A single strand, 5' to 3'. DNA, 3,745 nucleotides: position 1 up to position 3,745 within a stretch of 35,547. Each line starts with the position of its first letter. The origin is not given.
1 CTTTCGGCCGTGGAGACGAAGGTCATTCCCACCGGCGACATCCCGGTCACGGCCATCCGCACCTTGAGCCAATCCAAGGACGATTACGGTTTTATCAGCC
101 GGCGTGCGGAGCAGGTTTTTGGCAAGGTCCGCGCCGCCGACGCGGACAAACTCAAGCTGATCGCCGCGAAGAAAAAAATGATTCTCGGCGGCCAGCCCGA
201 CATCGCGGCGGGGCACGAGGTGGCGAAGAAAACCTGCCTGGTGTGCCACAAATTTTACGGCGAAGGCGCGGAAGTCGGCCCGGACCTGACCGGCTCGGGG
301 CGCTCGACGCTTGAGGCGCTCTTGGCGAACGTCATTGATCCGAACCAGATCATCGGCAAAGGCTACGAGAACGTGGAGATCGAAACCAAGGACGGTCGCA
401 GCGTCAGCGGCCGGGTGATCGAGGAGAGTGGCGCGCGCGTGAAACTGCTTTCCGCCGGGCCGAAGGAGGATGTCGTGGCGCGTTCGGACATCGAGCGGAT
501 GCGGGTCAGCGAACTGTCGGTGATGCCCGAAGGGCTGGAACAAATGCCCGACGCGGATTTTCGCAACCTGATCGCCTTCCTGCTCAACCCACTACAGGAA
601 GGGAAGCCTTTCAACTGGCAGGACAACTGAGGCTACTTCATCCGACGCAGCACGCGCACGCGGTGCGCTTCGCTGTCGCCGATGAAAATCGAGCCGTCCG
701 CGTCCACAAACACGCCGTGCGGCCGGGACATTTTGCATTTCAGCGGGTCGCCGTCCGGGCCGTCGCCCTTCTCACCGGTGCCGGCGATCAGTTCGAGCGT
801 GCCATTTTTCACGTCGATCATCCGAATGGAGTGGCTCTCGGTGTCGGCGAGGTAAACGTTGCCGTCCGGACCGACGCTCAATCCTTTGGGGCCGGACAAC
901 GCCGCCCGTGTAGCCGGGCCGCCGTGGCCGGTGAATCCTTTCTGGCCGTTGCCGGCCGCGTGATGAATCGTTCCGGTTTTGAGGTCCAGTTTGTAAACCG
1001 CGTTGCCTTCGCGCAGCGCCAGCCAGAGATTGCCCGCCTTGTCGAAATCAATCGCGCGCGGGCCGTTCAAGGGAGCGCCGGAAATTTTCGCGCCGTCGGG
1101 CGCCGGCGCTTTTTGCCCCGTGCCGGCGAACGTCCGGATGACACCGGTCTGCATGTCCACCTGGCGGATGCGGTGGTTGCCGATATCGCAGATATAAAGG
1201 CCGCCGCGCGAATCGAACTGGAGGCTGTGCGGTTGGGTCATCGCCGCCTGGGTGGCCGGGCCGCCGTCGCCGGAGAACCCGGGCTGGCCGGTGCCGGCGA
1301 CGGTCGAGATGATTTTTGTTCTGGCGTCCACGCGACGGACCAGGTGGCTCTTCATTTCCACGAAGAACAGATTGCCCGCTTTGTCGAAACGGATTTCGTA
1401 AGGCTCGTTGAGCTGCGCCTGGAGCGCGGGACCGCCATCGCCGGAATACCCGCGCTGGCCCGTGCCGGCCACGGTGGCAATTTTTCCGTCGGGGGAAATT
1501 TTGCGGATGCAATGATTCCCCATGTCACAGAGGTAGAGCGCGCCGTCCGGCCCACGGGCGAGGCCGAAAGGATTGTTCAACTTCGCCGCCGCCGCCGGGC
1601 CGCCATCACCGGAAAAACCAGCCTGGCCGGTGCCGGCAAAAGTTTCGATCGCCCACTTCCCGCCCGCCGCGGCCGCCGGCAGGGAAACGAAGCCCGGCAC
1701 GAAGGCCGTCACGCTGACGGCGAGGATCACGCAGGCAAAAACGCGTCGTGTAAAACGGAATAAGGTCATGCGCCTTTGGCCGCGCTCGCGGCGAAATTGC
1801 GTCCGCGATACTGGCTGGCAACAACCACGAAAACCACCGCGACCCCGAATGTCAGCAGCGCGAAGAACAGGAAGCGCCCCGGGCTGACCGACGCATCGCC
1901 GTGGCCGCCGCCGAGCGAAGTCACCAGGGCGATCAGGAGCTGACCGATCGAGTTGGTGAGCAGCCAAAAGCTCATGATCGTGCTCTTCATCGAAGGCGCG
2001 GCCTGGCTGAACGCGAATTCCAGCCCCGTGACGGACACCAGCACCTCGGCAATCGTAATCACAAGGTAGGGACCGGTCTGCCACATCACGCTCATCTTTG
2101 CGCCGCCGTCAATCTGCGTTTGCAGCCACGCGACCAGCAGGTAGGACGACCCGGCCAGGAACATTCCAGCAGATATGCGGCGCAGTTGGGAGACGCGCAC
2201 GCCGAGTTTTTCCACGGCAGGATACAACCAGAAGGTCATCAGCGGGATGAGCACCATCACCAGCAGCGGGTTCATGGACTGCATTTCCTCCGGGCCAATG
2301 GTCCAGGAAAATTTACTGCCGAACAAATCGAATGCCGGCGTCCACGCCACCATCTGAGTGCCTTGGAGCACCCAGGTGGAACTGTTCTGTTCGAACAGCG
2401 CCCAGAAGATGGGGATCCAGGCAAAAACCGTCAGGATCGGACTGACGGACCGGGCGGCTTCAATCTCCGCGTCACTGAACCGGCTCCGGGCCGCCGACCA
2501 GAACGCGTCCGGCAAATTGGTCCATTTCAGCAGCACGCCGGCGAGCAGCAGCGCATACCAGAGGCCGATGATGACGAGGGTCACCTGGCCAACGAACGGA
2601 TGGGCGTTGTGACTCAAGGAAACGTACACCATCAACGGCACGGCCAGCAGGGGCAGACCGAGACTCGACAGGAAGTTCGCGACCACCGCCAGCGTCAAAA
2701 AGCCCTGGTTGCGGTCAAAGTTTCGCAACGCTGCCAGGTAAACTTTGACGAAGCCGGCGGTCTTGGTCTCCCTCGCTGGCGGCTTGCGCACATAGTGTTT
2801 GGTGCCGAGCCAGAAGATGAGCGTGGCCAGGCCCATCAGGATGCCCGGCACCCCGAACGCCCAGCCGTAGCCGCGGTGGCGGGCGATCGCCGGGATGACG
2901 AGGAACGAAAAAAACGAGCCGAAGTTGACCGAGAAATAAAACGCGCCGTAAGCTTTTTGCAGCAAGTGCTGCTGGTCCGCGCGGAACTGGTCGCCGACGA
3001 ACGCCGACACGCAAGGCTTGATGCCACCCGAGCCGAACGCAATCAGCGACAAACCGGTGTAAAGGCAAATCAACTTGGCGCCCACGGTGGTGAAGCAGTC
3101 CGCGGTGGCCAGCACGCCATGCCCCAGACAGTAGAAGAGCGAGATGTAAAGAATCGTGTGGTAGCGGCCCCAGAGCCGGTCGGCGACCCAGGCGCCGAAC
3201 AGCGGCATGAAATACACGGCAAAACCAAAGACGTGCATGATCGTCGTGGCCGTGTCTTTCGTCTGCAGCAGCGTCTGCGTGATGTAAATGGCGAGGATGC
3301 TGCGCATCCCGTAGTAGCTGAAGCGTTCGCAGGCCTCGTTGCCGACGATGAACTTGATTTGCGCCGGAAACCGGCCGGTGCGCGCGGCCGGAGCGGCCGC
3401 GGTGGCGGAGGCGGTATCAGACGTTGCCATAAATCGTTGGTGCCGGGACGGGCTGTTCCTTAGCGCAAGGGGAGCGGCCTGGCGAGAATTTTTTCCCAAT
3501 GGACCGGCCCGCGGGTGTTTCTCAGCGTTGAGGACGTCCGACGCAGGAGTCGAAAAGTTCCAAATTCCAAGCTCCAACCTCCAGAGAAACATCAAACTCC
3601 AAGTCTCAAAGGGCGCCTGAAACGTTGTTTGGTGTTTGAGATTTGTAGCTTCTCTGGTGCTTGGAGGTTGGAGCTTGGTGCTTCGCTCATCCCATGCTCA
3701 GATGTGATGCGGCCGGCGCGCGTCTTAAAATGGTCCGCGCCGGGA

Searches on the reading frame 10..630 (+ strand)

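Call 59: search_protein_families(library=pfam, proteins=[window:10-630:+], max_evalue=0.0001)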
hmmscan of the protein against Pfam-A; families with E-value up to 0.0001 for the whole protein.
window:10-630:+ (206 aa): 2 families
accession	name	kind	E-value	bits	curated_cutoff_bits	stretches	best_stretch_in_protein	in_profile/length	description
PF00034.26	Cytochrom_C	-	2.9e-06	28.9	21.3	0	65-118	1-55/90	Cytochrome c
PF13442.11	Cytochrome_CBB3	-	1.8e-05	25.4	27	0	64-106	2-39/68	Cytochrome C oxidase, cbb3-type, subunit III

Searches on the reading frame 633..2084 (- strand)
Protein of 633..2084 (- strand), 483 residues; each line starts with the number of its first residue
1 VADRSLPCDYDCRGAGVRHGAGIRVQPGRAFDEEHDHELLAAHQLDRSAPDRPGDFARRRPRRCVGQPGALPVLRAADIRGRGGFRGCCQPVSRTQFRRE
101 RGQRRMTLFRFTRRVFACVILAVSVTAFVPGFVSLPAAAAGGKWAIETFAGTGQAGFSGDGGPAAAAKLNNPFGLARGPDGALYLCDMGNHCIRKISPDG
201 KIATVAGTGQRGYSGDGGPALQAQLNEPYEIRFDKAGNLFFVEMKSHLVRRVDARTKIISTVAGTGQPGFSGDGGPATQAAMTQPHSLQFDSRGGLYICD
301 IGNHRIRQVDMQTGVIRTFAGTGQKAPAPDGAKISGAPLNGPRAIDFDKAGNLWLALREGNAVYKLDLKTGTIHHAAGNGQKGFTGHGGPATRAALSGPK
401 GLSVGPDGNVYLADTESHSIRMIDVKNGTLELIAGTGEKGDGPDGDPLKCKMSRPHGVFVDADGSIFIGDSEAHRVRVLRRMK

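Call 59: search_protein_families(library=pfam, proteins=[window:633-2084:-], max_evalue=0.0001)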
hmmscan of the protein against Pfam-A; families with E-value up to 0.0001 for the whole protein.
window:633-2084:- (483 aa): 6 families
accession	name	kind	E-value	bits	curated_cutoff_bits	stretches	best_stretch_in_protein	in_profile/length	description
PF25021.1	TEN_NHL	-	2.9e-30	105.9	27.1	2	385-437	130-179/357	Teneurin NHL domain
PF01436.27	NHL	-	1.4e-25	88.4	20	2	453-478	2-27/28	NHL repeat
PF24684.1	Vgb_lyase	-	1.7e-12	47.2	50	0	170-204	97-131/290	Virginiamycin B lyase family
PF08450.18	SGL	-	1.5e-09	38.2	26.3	1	235-478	10-209/246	SMP-30/Gluconolactonase/LRE-like region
PF23500.1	DUF7133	-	2.8e-07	30.7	27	0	171-194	330-353/385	Domain of unknown function (DUF7133)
PF22701.2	Mala_s_1-like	-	8.6e-05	22.8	27.5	0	232-380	46-170/195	Mal s 1 allergenic protein-like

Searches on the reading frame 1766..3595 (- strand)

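Call 58: search_protein_families(library=pfam, proteins=[window:1766-3595:-], max_evalue=0.0001)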
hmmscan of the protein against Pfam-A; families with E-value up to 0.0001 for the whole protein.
window:1766-3595:- (609 aa): 2 families
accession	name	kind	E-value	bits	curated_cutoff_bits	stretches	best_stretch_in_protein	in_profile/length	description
PF00854.27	PTR2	-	2.6e-79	267.4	27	1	145-560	1-377/392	POT family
PF07690.21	MFS_1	-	3.2e-14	53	33.4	1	91-554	9-345/347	Major Facilitator Superfamily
